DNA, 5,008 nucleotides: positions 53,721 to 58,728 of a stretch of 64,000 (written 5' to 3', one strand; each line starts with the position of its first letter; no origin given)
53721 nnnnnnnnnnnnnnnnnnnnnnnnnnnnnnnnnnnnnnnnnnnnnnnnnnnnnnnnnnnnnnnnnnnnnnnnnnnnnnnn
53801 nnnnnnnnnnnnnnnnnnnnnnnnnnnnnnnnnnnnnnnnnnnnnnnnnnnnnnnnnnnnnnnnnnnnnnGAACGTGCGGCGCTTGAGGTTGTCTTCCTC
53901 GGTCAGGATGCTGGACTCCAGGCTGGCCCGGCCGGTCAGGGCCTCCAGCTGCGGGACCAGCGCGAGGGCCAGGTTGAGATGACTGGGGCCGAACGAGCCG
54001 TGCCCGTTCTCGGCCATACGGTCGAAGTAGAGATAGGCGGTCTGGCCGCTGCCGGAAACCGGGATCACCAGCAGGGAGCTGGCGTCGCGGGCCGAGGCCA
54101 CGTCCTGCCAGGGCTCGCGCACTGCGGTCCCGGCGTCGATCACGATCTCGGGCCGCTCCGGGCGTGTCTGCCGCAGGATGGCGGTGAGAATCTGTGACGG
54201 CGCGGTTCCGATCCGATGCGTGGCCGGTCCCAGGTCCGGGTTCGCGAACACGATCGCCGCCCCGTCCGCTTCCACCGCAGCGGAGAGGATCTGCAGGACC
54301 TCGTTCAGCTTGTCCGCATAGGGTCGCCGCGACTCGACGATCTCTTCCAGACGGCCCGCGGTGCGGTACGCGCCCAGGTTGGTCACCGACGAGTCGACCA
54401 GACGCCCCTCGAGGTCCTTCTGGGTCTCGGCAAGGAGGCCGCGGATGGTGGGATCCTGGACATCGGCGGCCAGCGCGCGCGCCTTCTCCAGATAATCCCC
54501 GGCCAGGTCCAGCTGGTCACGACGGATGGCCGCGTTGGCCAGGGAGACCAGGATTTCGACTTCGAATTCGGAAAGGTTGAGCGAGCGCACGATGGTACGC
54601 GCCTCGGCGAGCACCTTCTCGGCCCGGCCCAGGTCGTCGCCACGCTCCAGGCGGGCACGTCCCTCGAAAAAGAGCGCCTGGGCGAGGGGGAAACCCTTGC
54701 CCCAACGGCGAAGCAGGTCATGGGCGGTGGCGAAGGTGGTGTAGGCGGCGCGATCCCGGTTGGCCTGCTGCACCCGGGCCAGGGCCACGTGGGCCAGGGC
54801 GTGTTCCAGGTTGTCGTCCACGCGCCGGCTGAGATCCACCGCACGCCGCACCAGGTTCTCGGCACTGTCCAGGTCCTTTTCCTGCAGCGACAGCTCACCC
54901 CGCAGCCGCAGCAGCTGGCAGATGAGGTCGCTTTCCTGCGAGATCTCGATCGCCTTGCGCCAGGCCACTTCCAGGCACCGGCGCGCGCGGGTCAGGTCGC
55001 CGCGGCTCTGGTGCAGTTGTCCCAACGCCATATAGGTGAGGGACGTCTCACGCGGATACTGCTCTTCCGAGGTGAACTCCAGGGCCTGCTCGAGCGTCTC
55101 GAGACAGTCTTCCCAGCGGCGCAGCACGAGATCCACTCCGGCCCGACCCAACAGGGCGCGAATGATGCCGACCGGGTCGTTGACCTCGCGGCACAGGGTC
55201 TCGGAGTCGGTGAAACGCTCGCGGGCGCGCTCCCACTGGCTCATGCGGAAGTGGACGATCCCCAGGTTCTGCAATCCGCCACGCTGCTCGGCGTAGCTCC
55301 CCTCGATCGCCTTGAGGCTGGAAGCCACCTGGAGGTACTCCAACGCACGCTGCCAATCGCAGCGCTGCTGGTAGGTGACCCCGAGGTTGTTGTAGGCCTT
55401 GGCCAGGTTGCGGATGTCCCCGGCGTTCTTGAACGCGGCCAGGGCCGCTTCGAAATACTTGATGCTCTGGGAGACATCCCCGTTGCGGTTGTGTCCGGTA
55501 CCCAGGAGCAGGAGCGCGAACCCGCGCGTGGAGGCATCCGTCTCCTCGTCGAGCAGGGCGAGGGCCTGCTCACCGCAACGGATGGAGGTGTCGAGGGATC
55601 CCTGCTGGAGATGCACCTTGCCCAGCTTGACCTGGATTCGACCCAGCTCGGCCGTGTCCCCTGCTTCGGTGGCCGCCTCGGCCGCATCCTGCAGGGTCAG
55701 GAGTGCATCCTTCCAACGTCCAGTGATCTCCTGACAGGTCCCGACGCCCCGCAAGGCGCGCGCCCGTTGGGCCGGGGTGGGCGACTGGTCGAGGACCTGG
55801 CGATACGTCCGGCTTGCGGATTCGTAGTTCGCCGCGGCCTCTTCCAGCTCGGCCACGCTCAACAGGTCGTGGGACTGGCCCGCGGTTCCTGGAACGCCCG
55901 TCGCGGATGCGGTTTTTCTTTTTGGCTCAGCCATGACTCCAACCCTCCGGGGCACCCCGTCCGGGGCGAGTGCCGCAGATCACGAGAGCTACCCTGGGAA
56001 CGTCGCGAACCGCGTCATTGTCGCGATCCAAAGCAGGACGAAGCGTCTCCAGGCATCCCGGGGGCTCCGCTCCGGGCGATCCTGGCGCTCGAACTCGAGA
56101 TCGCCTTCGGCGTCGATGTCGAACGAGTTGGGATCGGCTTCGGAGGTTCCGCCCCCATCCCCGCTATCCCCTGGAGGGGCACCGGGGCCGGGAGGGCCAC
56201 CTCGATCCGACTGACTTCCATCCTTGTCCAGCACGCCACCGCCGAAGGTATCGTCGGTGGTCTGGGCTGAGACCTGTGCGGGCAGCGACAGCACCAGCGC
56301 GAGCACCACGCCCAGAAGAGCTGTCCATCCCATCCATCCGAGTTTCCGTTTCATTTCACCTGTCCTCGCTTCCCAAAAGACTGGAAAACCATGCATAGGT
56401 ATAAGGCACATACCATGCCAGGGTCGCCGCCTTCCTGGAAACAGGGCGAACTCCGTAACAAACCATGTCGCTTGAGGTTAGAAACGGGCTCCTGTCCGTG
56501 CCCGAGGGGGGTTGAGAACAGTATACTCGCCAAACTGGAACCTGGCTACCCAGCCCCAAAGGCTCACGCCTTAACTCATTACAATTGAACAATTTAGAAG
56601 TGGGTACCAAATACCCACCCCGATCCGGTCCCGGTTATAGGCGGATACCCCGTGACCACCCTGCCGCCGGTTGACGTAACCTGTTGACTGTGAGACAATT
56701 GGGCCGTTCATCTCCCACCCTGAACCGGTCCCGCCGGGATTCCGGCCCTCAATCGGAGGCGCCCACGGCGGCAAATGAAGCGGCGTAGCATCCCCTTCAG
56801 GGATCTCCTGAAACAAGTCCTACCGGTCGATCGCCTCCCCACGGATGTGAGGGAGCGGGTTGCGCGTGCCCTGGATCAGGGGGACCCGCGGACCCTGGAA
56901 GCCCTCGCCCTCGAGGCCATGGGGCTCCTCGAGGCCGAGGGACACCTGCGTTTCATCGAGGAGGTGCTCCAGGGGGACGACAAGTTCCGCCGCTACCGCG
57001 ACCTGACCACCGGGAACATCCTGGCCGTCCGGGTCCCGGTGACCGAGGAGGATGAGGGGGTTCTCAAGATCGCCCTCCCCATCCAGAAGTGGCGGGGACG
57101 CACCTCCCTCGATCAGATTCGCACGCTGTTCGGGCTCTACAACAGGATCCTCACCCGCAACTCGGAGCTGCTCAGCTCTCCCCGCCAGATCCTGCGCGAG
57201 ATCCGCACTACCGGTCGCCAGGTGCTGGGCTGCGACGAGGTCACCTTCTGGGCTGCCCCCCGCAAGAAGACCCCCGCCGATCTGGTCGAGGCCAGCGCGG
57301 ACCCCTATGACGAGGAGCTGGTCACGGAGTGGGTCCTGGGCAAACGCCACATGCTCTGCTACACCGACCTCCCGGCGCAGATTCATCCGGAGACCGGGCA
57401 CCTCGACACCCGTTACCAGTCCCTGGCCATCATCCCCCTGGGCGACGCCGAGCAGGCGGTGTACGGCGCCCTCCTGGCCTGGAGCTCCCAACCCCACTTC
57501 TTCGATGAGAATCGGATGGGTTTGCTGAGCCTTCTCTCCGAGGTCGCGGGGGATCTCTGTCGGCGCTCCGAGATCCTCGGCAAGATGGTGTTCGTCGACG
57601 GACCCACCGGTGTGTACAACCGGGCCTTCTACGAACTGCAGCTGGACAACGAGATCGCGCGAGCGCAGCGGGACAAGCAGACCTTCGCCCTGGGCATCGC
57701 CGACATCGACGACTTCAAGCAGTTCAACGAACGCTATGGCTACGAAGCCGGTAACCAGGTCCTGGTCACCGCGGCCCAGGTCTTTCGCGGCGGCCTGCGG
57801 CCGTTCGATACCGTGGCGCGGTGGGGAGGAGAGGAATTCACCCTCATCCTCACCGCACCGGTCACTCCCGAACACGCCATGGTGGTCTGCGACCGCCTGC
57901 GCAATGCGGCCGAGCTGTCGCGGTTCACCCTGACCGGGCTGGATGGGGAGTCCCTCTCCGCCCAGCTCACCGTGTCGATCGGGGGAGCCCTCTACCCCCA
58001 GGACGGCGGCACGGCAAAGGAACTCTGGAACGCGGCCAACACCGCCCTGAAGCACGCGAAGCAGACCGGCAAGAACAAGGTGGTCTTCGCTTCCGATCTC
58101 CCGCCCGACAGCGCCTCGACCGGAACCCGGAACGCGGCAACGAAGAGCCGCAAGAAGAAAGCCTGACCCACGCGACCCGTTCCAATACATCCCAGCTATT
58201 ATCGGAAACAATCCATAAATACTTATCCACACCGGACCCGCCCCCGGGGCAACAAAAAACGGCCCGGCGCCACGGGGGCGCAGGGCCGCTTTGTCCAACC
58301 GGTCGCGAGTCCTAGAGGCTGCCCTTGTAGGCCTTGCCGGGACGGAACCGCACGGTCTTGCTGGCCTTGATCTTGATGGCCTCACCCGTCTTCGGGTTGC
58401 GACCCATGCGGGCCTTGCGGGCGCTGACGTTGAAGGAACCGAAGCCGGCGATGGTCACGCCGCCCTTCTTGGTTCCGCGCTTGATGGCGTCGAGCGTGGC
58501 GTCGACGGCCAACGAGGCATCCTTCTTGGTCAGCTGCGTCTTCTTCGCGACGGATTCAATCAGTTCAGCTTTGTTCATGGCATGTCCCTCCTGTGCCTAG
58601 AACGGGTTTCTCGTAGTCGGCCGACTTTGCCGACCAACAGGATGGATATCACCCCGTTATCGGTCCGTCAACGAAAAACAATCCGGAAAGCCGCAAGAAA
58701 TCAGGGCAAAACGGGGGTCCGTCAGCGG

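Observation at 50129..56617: Sigma-54 module: secreted small protein, TPR-GAF-sigma-54 activator, GWxTD protein and TonB-C protein with predicted promoter and UAS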

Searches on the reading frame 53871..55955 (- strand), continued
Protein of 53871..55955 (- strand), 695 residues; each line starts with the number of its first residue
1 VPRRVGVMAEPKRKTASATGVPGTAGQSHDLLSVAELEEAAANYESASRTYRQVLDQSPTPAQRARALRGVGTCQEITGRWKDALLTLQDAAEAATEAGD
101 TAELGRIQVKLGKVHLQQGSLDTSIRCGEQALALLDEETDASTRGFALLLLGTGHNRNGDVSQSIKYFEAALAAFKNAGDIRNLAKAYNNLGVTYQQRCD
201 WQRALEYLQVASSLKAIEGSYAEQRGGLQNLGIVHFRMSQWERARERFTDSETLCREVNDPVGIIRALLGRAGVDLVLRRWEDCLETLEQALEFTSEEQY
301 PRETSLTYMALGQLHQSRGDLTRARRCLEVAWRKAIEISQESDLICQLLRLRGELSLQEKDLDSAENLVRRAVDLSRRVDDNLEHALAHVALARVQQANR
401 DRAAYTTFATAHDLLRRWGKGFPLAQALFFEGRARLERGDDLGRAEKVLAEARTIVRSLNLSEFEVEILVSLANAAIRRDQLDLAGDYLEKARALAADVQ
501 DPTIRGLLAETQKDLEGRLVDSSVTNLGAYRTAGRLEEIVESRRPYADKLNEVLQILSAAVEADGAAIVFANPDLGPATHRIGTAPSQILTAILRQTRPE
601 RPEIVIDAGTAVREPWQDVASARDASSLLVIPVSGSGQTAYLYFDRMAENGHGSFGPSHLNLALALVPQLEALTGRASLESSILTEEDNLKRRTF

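Call 97: find_encoding_contigs(protein=P0283, flank=8000, max_places=1)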
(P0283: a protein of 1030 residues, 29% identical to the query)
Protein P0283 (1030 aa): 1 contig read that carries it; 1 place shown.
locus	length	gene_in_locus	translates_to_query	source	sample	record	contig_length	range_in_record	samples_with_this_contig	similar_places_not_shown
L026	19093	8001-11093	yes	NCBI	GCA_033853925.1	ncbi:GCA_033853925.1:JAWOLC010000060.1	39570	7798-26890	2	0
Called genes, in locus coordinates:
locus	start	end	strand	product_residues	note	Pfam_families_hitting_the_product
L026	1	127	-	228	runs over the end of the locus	PF14334:DUF4390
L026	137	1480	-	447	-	PF01103:Omp85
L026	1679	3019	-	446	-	PF00072:Response_reg, PF00158:Sigma54_activat, PF01078:Mg_chelatase (faint), PF14532:Sigma54_activ_2, PF25601:AAA_lid_14, PF02954:HTH_8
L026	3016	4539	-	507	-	PF00672:HAMP, PF00512:HisKA, PF13581:HATPase_c_2 (weak), PF02518:HATPase_c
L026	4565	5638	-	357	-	PF21016:RlmN_N, PF04055:Radical_SAM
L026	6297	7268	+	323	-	PF02541:Ppx-GppA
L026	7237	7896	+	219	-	-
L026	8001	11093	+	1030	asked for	PF13424:TPR_12, PF01590:GAF, PF00158:Sigma54_activat, PF07724:AAA_2, PF07728:AAA_5, PF14532:Sigma54_activ_2, PF25601:AAA_lid_14, PF02954:HTH_8, +12 more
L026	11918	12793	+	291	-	-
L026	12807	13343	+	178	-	-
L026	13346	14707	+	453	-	-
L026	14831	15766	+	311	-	PF03687:UPF0164 (faint)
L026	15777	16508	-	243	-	-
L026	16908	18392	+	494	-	PF00089:Trypsin, PF13365:Trypsin_2, PF00595:PDZ, PF13180:PDZ_2, PF17820:PDZ_6, PF00595:PDZ (weak), PF13180:PDZ_2 (weak), PF17820:PDZ_6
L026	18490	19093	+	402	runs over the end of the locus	PF01520:Amidase_3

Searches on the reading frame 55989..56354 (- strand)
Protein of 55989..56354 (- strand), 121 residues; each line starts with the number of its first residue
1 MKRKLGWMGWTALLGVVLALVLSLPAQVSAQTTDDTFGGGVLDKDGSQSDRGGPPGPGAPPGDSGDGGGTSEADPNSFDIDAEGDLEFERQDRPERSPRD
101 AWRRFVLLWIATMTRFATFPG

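Call 3: search_protein_families(library=pfam, proteins=[window:55989-56354:-], max_evalue=0.01)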
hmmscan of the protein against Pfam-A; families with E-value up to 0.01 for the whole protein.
window:55989-56354:- (121 aa): 0 families

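Call 4: search_protein_families(library=ncbifam, proteins=[window:55989-56354:-], max_evalue=0.01)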
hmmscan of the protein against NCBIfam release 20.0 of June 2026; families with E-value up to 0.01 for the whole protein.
window:55989-56354:- (121 aa): 0 families
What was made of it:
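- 55989..56354 (-): First gene: small secreted protein of 121 aa. It has a Sec signal peptide (VSA|Q), a Gly/Pro/Asp-rich region, an EADP(D/N) motif and a C-terminal W-hydrophobic tail. No family hit (calls 3, 4).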

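Call 101: search_protein_families(library=padloc, proteins=[window:55989-56354:-], max_evalue=0.001)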
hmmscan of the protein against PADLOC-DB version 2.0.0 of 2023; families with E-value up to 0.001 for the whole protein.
window:55989-56354:- (121 aa): 0 families

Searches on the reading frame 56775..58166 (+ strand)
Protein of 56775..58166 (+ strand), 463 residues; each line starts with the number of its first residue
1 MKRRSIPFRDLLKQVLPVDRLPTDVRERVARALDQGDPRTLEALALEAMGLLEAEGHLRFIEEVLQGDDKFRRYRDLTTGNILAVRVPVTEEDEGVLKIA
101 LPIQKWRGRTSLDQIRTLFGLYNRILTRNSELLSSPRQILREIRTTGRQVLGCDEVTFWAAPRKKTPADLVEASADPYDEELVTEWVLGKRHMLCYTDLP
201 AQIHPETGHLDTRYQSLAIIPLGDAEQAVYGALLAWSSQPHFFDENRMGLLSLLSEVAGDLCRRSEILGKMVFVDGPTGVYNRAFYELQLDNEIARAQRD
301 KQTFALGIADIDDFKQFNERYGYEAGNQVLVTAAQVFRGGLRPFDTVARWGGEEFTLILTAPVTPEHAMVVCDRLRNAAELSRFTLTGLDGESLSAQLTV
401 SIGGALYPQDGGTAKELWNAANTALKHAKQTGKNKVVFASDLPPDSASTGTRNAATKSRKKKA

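Call 3: search_protein_families(library=pfam, proteins=[window:56775-58166:+], max_evalue=0.01)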
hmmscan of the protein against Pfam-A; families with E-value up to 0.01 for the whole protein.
window:56775-58166:+ (463 aa): 3 families
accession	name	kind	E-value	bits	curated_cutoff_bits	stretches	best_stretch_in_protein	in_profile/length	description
PF00990.26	GGDEF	-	1.7e-35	122.6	23.8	1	273-435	2-161/161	Diguanylate cyclase, GGDEF domain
PF13185.12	GAF_2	-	3.5e-06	27.7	28.6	1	136-259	4-132/136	GAF domain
PF01590.32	GAF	-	0.0003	21.7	22.4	1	136-258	2-129/133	GAF domain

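Call 4: search_protein_families(library=ncbifam, proteins=[window:56775-58166:+], max_evalue=0.01)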
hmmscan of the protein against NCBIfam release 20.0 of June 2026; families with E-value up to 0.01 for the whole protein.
window:56775-58166:+ (463 aa): 22 families
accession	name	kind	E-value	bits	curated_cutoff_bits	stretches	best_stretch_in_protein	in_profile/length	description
TIGR00254.1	GGDEF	domain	1e-36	126.2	37.4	1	270-438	3-166/168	diguanylate cyclase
NF007135.0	PRK09581.1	equivalog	4.9e-35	121.2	474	1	271-438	291-454/457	PleD family two-component system response regulator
NF038266.1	diguan_SiaD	equivalog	9.1e-35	120.2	290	1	266-436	88-252/252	biofilm regulation diguanylate cyclase SiaD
NF007380.0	PRK09894.1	equivalog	6.7e-29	101.2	256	1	271-440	128-288/296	diguanylate cyclase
NF007423.1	PRK09966.1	equivalog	3e-28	98.8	325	1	250-429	217-390/390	diguanylate cyclase DgcN/YfiN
NF041606.1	dguan_cyc_DgcA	equivalog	3.2e-25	88.8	370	1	285-439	192-339/340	diguanylate cyclase DgcA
NF051473.1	DigCycDgcsShew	equivalog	8.7e-25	87.7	400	1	271-435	134-287/291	diguanylate cyclase DgcS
NF047654.1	DiguCycDgcRLepto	equivalog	4.4e-24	84.9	500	1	273-437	134-294/295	diguanylate cyclase DgcR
NF007599.0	PRK10245.1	equivalog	1.5e-22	79.6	402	1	261-437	199-368/371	diguanylate cyclase AdrA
NF045675.1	PhdiestaseDibA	equivalog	5.7e-20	71.2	980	1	266-438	197-363/623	phosphodiesterase DibA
NF047872.1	GGDEF_GdpS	equivalog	9.8e-20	71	400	1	278-439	193-350/355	GGDEF domain-containing protein GdpS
NF011955.1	PRK15426.1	equivalog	5e-19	67.9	408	1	275-440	401-562/564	cellulose biosynthesis regulator diguanylate cyclase DgcQ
NF007298.0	PRK09776.1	equivalog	7.2e-19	67.2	1135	1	275-437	687-843/1111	diguanylate cyclase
NF050064.1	BlResRespRegCbrR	equivalog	4.8e-17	62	600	1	266-436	248-411/415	bile resistance response regulator CbrR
NF053781.1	cdiGMPphdstlr2612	equivalog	1e-15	56.5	1600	1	268-435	836-998/1268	Tlr1612 family c-di-GMP phosphodiesterase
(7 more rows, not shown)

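Call 101: search_protein_families(library=padloc, proteins=[window:56775-58166:+], max_evalue=0.001)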
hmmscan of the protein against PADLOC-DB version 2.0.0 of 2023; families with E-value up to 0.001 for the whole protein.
window:56775-58166:+ (463 aa): 0 families

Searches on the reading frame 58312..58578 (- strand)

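Call 3: search_protein_families(library=pfam, proteins=[window:58312-58578:-], max_evalue=0.01)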
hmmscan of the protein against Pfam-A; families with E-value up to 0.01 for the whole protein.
window:58312-58578:- (88 aa): 2 families
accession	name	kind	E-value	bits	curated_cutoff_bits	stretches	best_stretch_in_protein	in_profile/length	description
PF00216.26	Bac_DNA_binding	-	2.2e-30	105.2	22.4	1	1-86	1-87/90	Bacterial DNA-binding protein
PF18291.6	HU-HIG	-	2.1e-06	28.2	26.2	1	2-86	33-116/125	HU domain fused to wHTH, Ig, or Glycine-rich motif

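Call 4: search_protein_families(library=ncbifam, proteins=[window:58312-58578:-], max_evalue=0.01)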
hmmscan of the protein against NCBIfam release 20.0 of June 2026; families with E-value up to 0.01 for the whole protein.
window:58312-58578:- (88 aa): 7 families
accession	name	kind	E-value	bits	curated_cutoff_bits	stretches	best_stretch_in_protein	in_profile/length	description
NF001401.0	PRK00285.1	equivalog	2.4e-22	79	111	1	1-85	6-91/103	integration host factor subunit alpha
NF001222.0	PRK00199.1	equivalog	9.5e-21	73.8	115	1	1-85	1-87/95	integration host factor subunit beta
NF008023.0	PRK10753.1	equivalog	5.5e-20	71.5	162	1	1-86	1-87/90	nucleoid-associated protein HU-alpha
TIGR00987.1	himA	equivalog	1.4e-18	67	120.25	1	2-85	3-87/96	integration host factor subunit alpha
NF007945.0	PRK10664.1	equivalog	1.6e-18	67.1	157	1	1-86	1-87/90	nucleoid-associated protein HU-beta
TIGR00988.1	hip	equivalog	7.9e-17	61.4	119.95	1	1-84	1-86/94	integration host factor subunit beta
TIGR01201.1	HU_rel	subfamily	0.00015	21.7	68.6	1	2-85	32-116/170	HU family DNA-binding protein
